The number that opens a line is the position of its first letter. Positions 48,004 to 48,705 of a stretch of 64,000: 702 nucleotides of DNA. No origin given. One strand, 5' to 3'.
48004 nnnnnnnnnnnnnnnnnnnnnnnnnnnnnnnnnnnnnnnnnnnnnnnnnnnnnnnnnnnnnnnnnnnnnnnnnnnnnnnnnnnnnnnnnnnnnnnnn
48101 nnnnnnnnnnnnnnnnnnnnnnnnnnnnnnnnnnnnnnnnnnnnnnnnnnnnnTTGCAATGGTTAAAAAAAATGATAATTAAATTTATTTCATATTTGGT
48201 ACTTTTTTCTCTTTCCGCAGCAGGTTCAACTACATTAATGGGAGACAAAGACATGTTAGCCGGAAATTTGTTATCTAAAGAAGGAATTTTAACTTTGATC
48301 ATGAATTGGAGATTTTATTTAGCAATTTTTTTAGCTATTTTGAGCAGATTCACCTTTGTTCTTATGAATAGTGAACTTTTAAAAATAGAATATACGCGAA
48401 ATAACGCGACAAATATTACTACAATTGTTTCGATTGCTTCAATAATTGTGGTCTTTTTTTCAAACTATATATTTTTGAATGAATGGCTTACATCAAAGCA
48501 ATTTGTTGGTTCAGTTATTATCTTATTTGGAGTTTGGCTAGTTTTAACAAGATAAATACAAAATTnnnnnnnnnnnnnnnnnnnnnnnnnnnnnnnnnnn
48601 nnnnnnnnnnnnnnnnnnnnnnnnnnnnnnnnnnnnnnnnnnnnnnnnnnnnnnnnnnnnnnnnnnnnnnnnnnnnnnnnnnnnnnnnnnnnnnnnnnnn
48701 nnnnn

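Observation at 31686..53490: Large glycan locus built around GT-C-like membrane transferases and polyprenyl-phosphate sugar loading, with no Wzx, initiating PGT, Wzc or ABC exporter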

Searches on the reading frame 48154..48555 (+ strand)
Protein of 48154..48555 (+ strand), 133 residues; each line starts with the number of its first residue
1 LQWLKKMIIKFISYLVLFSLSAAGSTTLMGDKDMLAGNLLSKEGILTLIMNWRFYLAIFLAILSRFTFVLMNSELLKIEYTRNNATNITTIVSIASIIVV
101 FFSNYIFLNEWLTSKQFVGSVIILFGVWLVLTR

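Call 4: search_protein_families(library=pfam, proteins=[window:48154-48555:+], max_evalue=0.01)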
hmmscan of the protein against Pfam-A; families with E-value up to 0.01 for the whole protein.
window:48154-48555:+ (133 aa): 1 family
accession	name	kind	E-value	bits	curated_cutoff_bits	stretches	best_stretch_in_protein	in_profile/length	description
PF00892.27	EamA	-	5.5e-07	30.4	28.2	1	52-131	62-134/135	EamA-like transporter family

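Call 7: search_protein_families(library=ncbifam, proteins=[window:48154-48555:+], max_evalue=0.001)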
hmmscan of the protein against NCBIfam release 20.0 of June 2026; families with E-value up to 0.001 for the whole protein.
window:48154-48555:+ (133 aa): 0 families

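Call 76: search_solved_structures(query=window:48154-48555:+, max_evalue=10)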
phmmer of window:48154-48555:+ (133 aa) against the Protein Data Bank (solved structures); distinct sequences matched with E-value up to 10: 0.
